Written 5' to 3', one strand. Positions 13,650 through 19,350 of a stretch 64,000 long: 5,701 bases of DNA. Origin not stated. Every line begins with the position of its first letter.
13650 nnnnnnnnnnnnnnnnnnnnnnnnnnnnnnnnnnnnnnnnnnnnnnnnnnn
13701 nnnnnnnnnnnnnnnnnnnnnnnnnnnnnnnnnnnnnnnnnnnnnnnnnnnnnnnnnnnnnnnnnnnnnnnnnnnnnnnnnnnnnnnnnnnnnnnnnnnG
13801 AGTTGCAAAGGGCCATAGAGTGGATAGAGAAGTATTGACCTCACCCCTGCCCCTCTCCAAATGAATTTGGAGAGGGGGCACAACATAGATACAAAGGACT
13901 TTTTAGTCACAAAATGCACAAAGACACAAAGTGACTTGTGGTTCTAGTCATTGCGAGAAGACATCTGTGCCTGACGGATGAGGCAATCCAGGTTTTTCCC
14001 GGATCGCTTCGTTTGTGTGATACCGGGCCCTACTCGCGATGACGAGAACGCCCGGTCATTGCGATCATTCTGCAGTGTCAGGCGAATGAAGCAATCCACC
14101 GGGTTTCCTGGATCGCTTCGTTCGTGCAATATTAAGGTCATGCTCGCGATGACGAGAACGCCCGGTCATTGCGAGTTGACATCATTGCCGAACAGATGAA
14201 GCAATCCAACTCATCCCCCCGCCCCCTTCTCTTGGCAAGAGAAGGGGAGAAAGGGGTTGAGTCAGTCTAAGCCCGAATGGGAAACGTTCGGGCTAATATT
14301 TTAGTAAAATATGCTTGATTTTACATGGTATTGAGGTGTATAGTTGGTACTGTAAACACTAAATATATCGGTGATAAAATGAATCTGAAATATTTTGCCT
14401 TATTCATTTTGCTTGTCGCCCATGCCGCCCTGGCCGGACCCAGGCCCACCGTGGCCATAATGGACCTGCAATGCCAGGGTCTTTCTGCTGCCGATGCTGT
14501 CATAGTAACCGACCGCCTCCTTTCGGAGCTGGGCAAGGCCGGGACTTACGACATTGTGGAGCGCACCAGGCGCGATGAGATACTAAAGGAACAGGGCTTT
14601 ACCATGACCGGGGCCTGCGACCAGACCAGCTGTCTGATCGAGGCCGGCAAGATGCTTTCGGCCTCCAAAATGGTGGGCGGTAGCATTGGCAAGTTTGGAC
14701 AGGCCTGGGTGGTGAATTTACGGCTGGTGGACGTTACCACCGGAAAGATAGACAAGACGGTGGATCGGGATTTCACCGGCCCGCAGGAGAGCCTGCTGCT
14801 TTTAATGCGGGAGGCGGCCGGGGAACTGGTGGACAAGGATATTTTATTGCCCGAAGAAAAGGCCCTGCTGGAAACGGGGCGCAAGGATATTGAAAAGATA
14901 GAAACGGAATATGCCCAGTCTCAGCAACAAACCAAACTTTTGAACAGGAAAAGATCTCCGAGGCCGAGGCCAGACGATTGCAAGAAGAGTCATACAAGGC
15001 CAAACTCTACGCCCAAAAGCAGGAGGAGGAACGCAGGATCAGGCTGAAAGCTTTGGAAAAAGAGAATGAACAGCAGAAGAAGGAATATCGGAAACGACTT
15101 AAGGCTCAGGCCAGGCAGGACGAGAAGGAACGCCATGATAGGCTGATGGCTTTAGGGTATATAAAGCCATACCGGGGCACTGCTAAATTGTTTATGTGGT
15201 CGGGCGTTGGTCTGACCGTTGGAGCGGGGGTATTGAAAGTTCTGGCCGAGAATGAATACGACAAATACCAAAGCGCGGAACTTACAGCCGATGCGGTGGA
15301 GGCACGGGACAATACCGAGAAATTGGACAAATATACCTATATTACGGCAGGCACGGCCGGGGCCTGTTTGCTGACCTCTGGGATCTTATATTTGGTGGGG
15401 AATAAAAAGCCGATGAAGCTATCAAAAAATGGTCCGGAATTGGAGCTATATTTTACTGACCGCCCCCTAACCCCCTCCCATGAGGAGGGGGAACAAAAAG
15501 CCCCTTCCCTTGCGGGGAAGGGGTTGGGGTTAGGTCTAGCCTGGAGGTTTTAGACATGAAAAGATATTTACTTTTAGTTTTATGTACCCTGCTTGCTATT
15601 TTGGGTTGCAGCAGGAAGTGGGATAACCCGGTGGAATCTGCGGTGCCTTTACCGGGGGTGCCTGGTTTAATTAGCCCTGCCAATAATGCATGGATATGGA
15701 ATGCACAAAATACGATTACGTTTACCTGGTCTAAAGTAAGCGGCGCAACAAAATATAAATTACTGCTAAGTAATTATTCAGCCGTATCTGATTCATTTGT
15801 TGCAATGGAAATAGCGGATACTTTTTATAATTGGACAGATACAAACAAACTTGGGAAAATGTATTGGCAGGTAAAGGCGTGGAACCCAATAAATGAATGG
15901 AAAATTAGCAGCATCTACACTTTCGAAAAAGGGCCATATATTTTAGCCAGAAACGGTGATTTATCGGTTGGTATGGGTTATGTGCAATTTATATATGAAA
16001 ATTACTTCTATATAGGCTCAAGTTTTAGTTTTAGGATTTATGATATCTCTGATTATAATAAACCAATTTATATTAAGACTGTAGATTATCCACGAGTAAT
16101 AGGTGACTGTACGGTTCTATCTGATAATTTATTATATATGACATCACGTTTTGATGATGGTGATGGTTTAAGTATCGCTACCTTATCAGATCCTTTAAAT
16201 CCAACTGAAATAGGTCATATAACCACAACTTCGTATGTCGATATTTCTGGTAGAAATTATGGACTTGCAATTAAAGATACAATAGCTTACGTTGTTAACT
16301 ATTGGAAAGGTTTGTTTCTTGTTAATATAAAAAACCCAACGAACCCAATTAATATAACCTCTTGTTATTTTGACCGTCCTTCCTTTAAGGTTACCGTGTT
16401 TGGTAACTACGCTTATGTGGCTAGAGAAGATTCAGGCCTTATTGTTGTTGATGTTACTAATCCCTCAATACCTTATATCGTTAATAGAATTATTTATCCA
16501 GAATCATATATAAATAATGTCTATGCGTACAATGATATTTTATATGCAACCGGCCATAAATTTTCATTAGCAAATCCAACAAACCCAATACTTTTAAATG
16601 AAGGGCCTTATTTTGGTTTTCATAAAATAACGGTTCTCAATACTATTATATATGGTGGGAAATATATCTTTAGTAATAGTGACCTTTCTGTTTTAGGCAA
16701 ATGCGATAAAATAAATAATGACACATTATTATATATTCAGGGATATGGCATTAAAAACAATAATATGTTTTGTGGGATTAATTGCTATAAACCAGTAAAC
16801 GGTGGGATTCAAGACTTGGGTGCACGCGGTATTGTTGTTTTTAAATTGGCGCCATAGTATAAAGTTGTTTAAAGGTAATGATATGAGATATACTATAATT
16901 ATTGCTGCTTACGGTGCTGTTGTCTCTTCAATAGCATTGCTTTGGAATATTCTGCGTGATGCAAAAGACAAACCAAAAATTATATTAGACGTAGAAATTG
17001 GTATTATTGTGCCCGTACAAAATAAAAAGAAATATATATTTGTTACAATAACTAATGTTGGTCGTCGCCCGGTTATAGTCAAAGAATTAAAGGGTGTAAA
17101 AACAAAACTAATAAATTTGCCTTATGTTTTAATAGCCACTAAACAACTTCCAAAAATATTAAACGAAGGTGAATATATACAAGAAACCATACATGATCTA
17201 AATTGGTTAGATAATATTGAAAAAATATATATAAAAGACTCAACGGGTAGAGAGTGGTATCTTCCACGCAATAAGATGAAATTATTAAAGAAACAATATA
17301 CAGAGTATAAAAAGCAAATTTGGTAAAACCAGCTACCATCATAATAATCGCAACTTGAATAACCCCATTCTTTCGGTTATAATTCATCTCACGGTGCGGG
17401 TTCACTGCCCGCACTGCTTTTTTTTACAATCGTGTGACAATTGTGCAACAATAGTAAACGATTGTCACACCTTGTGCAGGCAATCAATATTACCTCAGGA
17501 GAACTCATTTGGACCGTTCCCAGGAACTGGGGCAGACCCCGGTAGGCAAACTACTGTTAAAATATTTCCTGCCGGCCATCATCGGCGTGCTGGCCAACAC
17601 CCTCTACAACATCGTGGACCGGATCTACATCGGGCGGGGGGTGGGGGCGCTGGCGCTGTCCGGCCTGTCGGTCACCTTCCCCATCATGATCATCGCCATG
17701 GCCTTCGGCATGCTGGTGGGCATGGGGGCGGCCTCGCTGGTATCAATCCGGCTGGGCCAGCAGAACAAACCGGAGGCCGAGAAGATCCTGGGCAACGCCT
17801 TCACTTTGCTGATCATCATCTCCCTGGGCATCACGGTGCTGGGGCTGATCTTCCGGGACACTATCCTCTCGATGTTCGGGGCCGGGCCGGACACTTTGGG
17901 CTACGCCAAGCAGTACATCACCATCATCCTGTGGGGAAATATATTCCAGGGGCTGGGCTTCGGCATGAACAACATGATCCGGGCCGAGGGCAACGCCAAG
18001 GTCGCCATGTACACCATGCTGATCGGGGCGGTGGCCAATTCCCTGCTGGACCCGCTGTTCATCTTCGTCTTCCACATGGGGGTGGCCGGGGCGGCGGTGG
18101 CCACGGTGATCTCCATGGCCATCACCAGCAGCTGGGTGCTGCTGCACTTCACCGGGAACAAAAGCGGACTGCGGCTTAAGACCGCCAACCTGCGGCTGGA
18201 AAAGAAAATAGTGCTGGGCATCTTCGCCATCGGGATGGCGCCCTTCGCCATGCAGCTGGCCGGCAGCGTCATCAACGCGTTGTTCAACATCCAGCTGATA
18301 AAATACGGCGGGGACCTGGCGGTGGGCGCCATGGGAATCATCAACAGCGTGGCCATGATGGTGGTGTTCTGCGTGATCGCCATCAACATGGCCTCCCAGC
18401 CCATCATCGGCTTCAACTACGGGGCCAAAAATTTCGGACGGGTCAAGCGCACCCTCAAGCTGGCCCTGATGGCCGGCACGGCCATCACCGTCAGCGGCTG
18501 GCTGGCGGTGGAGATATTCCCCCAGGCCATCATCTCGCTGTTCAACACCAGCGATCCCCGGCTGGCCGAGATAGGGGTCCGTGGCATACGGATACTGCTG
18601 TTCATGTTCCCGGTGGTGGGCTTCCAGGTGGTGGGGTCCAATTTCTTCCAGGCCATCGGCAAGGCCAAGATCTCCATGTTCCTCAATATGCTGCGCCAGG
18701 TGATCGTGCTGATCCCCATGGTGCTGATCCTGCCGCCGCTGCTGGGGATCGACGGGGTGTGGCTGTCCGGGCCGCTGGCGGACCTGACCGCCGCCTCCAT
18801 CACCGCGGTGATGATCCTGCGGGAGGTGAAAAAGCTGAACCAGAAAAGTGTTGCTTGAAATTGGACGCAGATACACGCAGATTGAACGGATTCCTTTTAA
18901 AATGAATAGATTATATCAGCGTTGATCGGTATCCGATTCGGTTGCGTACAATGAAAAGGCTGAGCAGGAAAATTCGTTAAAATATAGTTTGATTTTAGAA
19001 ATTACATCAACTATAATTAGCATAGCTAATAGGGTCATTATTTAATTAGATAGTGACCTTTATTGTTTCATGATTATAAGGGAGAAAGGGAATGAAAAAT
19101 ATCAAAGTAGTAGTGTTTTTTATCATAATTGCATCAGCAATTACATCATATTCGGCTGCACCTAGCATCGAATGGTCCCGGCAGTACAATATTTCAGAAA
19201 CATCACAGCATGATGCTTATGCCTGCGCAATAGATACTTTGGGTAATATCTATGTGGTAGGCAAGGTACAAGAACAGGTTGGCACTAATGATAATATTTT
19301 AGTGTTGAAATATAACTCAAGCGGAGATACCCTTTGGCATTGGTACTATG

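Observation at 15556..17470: AT-rich island 1: LVIVD-repeat lipoprotein plus small membrane protein, closed by a strong terminator and a 10-bp perfect inverted repeat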

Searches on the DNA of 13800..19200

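Call 65: search_rna_families(source=window, start=13800, end=19200, threshold=evalue, max_evalue=1)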
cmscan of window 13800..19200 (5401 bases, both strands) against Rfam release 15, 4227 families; matches with E-value up to 1: 4.
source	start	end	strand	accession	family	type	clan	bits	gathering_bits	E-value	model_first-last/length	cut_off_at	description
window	14206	14265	-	RF04240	mir-4716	Gene; miRNA;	-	23.8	76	0.16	1-84/84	no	mir-4716 microRNA precursor family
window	15498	15534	+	RF01370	CRISPR-DR57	Gene; CRISPR;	-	22.4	39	0.17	1-37/37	no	CRISPR RNA direct repeat element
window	15461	15563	-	RF02145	MEG8_1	Gene; lncRNA;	-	22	70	0.036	1-97/97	no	Maternally expressed 8 exon 1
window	15467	15525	-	RF03801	mir-7143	Gene; miRNA;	-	21.1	90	0.87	1-61/61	no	mir-7143 microRNA precursor family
